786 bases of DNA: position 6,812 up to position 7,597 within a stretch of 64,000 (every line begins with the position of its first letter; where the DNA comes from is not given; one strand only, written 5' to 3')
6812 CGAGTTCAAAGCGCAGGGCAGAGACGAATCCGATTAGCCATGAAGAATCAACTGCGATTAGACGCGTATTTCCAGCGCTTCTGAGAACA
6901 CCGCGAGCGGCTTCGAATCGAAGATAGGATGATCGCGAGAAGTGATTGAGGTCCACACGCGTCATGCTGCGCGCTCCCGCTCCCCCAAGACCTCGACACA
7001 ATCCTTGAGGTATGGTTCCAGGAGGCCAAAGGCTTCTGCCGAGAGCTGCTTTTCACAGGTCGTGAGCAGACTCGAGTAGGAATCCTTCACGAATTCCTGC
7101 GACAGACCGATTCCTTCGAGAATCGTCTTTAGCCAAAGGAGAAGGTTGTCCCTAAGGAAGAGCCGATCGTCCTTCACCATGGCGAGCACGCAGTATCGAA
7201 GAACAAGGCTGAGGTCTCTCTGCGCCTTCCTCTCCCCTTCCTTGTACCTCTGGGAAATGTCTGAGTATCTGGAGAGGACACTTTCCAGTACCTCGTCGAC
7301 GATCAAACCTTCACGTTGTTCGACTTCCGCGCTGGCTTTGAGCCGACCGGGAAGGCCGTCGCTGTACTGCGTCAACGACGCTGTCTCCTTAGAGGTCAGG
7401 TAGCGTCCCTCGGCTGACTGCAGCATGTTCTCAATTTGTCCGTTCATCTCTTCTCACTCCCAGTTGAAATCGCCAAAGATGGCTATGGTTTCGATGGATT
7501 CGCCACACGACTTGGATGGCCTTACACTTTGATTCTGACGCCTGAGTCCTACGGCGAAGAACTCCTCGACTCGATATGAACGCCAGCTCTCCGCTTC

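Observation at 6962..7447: Phycobiliprotein homologue in a non-photosynthetic context, keeping the bilin-contacting Arg-Asp pair but lacking the thioether Cys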

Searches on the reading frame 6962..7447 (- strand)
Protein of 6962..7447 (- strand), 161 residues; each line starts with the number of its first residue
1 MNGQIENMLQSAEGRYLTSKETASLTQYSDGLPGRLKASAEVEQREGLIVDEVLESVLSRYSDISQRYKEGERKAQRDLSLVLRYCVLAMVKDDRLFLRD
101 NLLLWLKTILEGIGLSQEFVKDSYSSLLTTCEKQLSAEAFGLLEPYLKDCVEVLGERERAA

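Call 3: search_protein_families(library=pfam, proteins=[window:6962-7447:-], max_evalue=1)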
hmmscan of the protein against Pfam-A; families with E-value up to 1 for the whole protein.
window:6962-7447:- (161 aa): 1 family
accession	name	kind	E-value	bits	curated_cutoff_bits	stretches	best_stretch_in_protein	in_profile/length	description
PF00502.25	Phycobilisome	-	8.9e-15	55.4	22.2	1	12-150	8-151/155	Phycobilisome protein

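Call 4: search_solved_structures(query=window:6962-7447:-, max_evalue=10, show_alignments=3)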
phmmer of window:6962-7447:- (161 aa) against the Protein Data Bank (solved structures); distinct sequences matched with E-value up to 10: 37.
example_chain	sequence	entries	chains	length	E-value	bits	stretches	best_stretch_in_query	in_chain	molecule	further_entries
4f0u_B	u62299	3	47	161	8.3e-05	25.9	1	11-115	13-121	Allophycocyanin, beta subunit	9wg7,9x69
8imk_G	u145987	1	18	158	0.0021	21.4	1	11-115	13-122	ApcB1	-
7eyd_B8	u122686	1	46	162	0.0071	19.7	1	12-116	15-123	Allophycocyanin subunit beta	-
3jbb_B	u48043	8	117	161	0.0075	19.6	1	12-117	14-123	allophycocyanin beta chain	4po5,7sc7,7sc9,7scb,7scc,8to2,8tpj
5tjf_B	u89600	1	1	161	0.0077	19.6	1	11-115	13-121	Allophycocyanin beta subunit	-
1b33_B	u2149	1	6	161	0.008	19.5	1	11-116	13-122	ALLOPHYCOCYANIN, BETA CHAIN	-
8ddy_B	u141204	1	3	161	0.0088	19.4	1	12-149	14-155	Allophycocyanin subunit beta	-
7ext_H3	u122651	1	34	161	0.01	19.2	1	8-115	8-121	Allophycocyanin beta subunit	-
6kgx_DH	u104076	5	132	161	0.011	19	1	11-115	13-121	Allophycocyanin beta subunit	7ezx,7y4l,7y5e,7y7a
1kn1_B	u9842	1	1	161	0.011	19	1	11-115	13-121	Allophycocyanin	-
6yx7_BBB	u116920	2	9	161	0.02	18.2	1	11-115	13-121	Allophycocyanin beta | BETA SUBUNIT OF CYANOBACTERIAL ALLOPHYCOCYANIN PROTEIN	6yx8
8wql_PB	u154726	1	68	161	0.02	18.2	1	11-115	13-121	Allophycocyanin beta chain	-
5y6p_H1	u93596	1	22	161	0.024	18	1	11-115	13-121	beta_APC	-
2v8a_B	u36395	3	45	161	0.028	17.8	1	11-116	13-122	ALLOPHYCOCYANIN BETA CHAIN | Allophycocyanin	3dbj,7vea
1all_B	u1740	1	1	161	0.03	17.6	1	11-115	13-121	ALLOPHYCOCYANIN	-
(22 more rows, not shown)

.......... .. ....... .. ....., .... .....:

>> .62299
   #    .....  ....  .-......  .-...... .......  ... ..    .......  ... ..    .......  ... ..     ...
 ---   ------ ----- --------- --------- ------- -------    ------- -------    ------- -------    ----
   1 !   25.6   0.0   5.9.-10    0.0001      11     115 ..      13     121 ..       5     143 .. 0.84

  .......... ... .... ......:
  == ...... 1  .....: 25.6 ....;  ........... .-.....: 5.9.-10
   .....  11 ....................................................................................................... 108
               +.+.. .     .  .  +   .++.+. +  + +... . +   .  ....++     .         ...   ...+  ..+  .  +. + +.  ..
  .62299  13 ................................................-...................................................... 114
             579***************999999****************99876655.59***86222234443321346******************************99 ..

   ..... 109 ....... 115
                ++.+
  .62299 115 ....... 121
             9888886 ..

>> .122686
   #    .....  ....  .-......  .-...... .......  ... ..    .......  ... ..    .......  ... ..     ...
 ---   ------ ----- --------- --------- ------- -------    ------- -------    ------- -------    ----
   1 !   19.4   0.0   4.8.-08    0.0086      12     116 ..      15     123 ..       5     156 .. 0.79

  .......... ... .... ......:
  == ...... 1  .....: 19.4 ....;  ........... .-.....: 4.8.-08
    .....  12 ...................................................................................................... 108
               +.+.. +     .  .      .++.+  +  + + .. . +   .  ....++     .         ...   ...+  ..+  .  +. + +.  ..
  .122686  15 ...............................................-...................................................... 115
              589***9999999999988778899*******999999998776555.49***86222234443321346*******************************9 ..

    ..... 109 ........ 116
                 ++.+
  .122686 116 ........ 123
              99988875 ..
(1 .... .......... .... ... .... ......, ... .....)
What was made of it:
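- On Light-harvesting phycobiliprotein (allophycocyanin beta): Ala75 aligns to the Cys in three PDB alignments (call 4).
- Checked: Three independent phmmer alignments to allophycocyanin beta chains (4f0u_B, 8imk_G, 7eyd_B8) place query k-A-q-R-D on A-C-I/V-R-D. The spacing to the following L-R-Y is identical and gapless (call 4).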

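Call 13: find_homologous_proteins(query=window:6962-7447:-, max_evalue=0.001)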
Query window:6962-7447:- (161 aa): 2 proteins with E <= 0.001 among 83 candidates.
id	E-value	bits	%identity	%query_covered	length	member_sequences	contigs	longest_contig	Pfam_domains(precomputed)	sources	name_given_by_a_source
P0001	5.7e-96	336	100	100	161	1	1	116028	PF00502.26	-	-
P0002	8.7e-32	128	41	98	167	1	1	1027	PF00502.26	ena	-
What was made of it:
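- Tried and rejected: The word-indexed homologue search with the BBAG found only one relative (call 13).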

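Call 14: find_encoding_contigs(protein=window:6962-7447:-, flank=10000, max_places=6)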
Protein window:6962-7447:- (161 aa): 1 contig read that carries it; 1 place shown.
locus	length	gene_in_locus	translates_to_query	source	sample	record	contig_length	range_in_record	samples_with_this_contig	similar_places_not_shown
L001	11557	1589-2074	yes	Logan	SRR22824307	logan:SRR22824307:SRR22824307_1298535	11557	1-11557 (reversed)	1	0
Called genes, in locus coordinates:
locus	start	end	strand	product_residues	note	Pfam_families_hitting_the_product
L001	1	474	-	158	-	?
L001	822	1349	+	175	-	PF02830:V4R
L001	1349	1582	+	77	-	-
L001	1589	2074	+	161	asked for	PF00502:Phycobilisome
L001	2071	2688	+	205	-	-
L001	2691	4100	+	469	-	PF00069:Pkinase, PF07714:PK_Tyr_Ser-Thr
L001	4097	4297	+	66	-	-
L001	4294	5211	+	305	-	-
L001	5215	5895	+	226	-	-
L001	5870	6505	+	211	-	PF01126:Heme_oxygenase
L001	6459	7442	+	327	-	PF00069:Pkinase, PF07714:PK_Tyr_Ser-Thr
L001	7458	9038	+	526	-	PF00111:Fer2 (weak), PF00069:Pkinase, PF07714:PK_Tyr_Ser-Thr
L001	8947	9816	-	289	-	PF05996:Fe_bilin_red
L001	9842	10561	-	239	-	PF02518:HATPase_c, PF00072:Response_reg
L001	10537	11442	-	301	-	PF13675:PilJ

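Call 19: search_solved_structures(query=L001:8947-9825:-, max_evalue=1, show_alignments=3)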
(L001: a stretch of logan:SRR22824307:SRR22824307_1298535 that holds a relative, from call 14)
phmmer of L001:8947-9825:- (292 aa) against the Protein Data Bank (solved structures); distinct sequences matched with E-value up to 1: 14.
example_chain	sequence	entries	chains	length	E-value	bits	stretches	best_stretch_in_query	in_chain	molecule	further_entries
6qwq_A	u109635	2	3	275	1.6e-08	37.4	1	97-285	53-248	Ferredoxin bilin reductase plastid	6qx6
2g18_A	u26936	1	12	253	4.3e-07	32.7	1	90-282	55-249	Phycocyanobilin:ferredoxin oxidoreductase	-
4eoc_A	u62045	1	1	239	5.5e-06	29.1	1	77-282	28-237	Phycocyanobilin:ferredoxin oxidoreductase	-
3i95_A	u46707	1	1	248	7.8e-06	28.6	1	77-282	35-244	Phycocyanobilin:ferredoxin oxidoreductase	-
4eod_A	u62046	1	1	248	7.8e-06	28.6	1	77-282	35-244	Phycocyanobilin:ferredoxin oxidoreductase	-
2d1e_A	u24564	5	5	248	7.8e-06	28.6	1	77-282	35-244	Phycocyanobilin:ferredoxin oxidoreductase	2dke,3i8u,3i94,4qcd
4eoe_A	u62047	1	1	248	1.1e-05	28.1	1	77-282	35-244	Phycocyanobilin:ferredoxin oxidoreductase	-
3nb8_A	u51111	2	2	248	1.1e-05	28.1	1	77-282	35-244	Phycocyanobilin:ferredoxin oxidoreductase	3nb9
3ajg_A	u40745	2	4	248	1.4e-05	27.7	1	78-282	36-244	Phycocyanobilin:ferredoxin oxidoreductase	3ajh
3f0l_A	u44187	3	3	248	1.5e-05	27.7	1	77-282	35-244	Phycocyanobilin:ferredoxin oxidoreductase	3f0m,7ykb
5b4h_A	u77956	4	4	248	5.3e-05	25.8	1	77-282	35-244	Phycocyanobilin:ferredoxin oxidoreductase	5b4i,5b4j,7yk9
2x9o_A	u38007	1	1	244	0.00011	24.8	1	94-151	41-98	15,16-DIHYDROBILIVERDIN-FERREDOXIN OXIDOREDUCTASE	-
8xks_P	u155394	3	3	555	0.00013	24.6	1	99-283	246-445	PcyA1 | PcyA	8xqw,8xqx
6kmd_A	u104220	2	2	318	0.00031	23.3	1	91-226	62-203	Phytochromobilin synthase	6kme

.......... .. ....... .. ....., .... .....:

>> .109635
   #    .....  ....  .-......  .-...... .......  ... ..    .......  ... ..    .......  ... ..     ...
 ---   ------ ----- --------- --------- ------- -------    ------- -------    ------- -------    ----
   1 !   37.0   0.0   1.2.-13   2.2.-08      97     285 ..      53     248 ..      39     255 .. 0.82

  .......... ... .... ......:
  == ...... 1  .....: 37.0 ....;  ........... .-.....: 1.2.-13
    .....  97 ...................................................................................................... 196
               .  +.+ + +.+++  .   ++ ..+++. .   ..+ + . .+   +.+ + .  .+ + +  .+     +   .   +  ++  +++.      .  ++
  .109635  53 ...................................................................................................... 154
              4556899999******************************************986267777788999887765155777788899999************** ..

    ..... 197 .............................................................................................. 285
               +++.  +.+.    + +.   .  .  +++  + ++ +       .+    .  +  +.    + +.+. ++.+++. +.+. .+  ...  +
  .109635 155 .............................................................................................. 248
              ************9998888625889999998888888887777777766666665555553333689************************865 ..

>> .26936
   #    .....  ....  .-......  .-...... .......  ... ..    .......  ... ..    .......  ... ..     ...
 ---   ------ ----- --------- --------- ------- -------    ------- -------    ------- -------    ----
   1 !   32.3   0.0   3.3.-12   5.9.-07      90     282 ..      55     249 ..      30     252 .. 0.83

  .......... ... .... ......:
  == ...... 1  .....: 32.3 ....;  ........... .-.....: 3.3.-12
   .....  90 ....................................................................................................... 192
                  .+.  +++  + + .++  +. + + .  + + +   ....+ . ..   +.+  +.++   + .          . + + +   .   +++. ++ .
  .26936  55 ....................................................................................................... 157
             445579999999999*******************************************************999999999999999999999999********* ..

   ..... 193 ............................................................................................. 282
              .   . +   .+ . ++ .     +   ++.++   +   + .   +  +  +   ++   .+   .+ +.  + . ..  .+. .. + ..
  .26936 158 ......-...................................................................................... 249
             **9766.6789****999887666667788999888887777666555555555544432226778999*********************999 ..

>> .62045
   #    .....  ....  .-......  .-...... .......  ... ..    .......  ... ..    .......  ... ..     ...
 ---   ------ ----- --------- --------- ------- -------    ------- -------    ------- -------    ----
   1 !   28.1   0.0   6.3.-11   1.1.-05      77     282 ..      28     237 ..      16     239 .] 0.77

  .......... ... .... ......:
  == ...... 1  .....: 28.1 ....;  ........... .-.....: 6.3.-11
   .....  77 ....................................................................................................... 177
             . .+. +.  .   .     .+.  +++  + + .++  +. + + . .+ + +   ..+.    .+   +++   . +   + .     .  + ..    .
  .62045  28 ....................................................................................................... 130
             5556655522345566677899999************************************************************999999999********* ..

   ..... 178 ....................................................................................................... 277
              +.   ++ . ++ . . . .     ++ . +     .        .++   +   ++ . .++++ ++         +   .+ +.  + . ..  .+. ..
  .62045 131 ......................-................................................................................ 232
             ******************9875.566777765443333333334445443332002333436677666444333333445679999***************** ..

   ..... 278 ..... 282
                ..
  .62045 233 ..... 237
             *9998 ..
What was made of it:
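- Tried and rejected: My first reading of the reductase active-site residues from the phmmer output of call 19 used the wrong numbering.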

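Call 23: search_protein_representatives(protein=window:6962-7447:-)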
Query: 161 residues. Proteins with E-value up to 0.001 (for the whole library): 301; up to 1e-10: 105; up to 1e-30: 8. The best 150 are listed.
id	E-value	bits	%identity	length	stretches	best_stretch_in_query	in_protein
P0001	1.8e-96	336.2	100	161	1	1-161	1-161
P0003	2.0e-32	128.5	44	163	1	2-157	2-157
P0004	3.8e-32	127.6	41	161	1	1-154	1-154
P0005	7.6e-32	126.6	41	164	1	1-158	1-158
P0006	9.6e-32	126.3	41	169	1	1-155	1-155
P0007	1.8e-31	125.4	42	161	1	1-161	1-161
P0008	2.0e-31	125.3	21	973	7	37-127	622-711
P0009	4.6e-31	124.1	41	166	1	1-159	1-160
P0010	1.4e-30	122.6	41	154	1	1-155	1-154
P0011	5.4e-30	120.7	39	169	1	1-158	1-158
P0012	5.8e-28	114.1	37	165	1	1-156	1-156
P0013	4.7e-27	111.1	24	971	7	37-133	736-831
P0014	1.4e-26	109.6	38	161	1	1-149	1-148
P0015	4.2e-26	108.0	36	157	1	1-155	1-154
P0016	1.9e-25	105.9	34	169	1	4-155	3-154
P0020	8.6e-24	100.5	31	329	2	13-155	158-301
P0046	3.2e-18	82.5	34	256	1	8-156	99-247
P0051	1.6e-17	80.2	24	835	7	36-138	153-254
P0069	1.3e-14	70.7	22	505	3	6-147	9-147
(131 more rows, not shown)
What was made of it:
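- On BBAG (bilin biosynthesis-associated globin): Indirect support: 105 representative relatives at E<1e-10, against E 8e-5 for the best allophycocyanin chain (calls 4, 23).
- Tried and rejected: The exhaustive HMMER search was needed to see the family (call 23).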

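Call 31: find_related_loci(query=window:6962-7447:-, collection=genome_contigs, flank=10000)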
Query window:6962-7447:- (161 aa) in genome_contigs; peptide patterns used: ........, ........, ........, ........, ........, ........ (x = any residue, [..] = any of these).
87 stretches matched a pattern, but none encodes a relative of the query by tblastn (E <= 1e-3).
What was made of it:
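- Tried and rejected: The single protein found nothing in the species-representative genomes (call 31), so the source species is not in that collection.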

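Call 33: find_related_loci(query=A3, collection=genome_contigs, flank=10000)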
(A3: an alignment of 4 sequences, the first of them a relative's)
Query A3 (161 aa) in genome_contigs; peptide patterns used: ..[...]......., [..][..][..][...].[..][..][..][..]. (x = any residue, [..] = any of these).
54 stretches matched a pattern; 5 encode a relative of the query (tblastn E <= 1e-3); 5 distinct loci.
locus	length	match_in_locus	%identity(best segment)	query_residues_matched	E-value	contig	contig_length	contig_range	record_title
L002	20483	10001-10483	40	1-161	2e-38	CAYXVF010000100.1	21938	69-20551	MAG TPA_asm: uncultured Bdellovibrionales bacterium isolate SRP141376_co3_27 genome assembly, contig: NODE_6359_length_2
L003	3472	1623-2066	41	1-148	7e-35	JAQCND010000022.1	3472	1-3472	MAG: Bradymonadaceae bacterium isolate LUM.15 k149_7589, whole genome shotgun sequence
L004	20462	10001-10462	39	1-154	7e-33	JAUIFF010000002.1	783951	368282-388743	MAG: Polyangia bacterium isolate 8_bin.71 NODE_9_length_783951_cov_8.085327, whole genome shotgun sequence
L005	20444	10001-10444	38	1-148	7e-25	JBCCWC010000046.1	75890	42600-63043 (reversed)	MAG: Myxococcota bacterium isolate P01_E01_bin.52 k141_139505_length_75890_cov_22.5178, whole genome shotgun sequence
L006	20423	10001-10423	27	9-154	2e-10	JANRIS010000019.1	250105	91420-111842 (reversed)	MAG: Leptolyngbyaceae cyanobacterium bins.349 k141_4247708, whole genome shotgun sequence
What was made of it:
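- Its closest relatives are on MAGs labelled Myxococcota, Polyangia, Bradymonadaceae and Bdellovibrionales (call 33).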

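Call 36: list_cluster_members(proteins=[P0003, P0004, P0005, P0006, P0007, P0009, P0010, P0011, P0012, P0014])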
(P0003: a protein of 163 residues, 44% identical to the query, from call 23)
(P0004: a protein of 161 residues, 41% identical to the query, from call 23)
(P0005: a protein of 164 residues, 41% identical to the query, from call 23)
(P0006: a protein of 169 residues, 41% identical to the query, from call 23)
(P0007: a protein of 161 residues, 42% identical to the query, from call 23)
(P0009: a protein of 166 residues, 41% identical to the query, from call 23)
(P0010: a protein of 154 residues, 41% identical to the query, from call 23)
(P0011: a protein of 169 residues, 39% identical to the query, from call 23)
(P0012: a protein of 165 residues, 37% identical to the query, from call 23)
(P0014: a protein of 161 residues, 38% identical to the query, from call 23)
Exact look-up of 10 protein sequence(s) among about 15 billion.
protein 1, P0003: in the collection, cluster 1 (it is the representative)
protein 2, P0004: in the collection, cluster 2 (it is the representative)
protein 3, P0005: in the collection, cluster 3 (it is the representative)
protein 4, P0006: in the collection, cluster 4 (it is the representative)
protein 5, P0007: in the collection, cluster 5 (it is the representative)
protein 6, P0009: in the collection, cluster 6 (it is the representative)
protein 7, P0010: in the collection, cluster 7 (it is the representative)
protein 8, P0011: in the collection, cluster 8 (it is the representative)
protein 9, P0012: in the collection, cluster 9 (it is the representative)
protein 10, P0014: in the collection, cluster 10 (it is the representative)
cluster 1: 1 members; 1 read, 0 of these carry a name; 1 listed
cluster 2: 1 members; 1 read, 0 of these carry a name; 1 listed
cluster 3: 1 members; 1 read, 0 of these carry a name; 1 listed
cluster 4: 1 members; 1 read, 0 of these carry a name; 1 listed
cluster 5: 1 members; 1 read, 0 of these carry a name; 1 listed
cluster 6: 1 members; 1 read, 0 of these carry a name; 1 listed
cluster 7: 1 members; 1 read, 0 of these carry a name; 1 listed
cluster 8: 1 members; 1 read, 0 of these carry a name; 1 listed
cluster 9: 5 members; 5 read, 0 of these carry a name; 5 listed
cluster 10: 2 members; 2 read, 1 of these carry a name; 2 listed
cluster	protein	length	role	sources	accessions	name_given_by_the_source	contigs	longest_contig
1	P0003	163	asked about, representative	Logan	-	-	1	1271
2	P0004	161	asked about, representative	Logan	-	-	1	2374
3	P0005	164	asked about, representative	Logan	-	-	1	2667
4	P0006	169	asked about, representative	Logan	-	-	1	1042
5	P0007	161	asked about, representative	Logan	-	-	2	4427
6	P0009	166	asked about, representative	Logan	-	-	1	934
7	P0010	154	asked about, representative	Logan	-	-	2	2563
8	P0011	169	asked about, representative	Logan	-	-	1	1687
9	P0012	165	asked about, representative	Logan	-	-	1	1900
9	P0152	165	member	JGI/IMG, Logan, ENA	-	-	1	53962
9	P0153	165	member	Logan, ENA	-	-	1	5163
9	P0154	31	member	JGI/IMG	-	-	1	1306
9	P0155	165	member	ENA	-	-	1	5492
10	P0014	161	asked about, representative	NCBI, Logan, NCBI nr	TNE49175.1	MAG: hypothetical protein EP343_12910 [Deltaproteobacteria bacterium]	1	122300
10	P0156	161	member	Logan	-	-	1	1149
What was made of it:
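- Tried and rejected: Most exist only in raw-read assemblies (call 36).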

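Call 46: search_protein_families(library=pfam, proteins=[L001:7458-9038:+, L001:8947-9825:-, L001:9842-10573:-], max_evalue=0.001)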
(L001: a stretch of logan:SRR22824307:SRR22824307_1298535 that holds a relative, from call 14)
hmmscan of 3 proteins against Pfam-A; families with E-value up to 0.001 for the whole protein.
L001:7458-9038:+ (526 aa): 3 families
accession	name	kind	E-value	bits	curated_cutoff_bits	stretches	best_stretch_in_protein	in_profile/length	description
PF00069.31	Pkinase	-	1.6e-22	80.6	31.7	1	244-464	13-253/263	Protein kinase domain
PF07714.23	PK_Tyr_Ser-Thr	-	4.7e-21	75.7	23.1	1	251-463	24-249/258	Protein tyrosine and serine/threonine kinase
PF00111.32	Fer2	-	1.3e-07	31.9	21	1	15-92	5-76/77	2Fe-2S iron-sulfur cluster binding domain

L001:8947-9825:- (292 aa): 1 family
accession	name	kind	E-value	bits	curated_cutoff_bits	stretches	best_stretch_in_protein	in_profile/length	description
PF05996.17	Fe_bilin_red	-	2.6e-21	76.8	31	1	74-283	9-228/228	Ferredoxin-dependent bilin reductase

L001:9842-10573:- (243 aa): 3 families
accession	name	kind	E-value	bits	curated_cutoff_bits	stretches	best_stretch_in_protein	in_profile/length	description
PF02518.31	HATPase_c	-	8.6e-28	97.4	26.4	1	4-109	5-109/111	Histidine kinase-, DNA gyrase B-, and HSP90-like ATPase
PF00072.30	Response_reg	-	5e-14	52.9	30.2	1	130-238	1-111/111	Response regulator receiver domain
PF10090.15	HPTransfase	-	0.00049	20.3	22.9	1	7-94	34-118/123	Histidine phosphotransferase C-terminal domain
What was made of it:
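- On BBAG-2 / photoglobin: No B12-binding domain in the cluster (calls 3, 14, 46).
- The gene sits in an operon with heme oxygenase, next to a bilin reductase (calls 3, 14, 46).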

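Call 48: predict_structure(alignment_id=A1)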
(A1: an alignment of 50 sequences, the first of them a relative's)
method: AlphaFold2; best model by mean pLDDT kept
length: 161 residues; sequences in the alignment: 50
mean_pLDDT: 95.6   pTM: 0.89
mean pLDDT of the five models: 95.6, 95.4, 95.4, 94.8, 93.7
residues with pLDDT >= 90: 152; 70-90: 4; 50-70: 4; < 50: 1
segments of 3 or more residues with pLDDT < 50: none
pLDDT, mean of each block of 10 residues (from residue 1): 91 98 97 98 99 98 93 96 98 97 96 95 98 99 98 83 48
secondary structure, 60 per line:
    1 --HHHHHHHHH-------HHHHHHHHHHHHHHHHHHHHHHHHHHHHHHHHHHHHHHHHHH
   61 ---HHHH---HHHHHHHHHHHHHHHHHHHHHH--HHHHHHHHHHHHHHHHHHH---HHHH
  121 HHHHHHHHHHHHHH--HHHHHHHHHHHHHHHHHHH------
elements in order: H3-11 H19-60 H64-67 H71-92 H95-113 H117-134 H137-155
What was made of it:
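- On BBAG (bilin biosynthesis-associated globin): AF2 pLDDT 95.6 (call 48).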
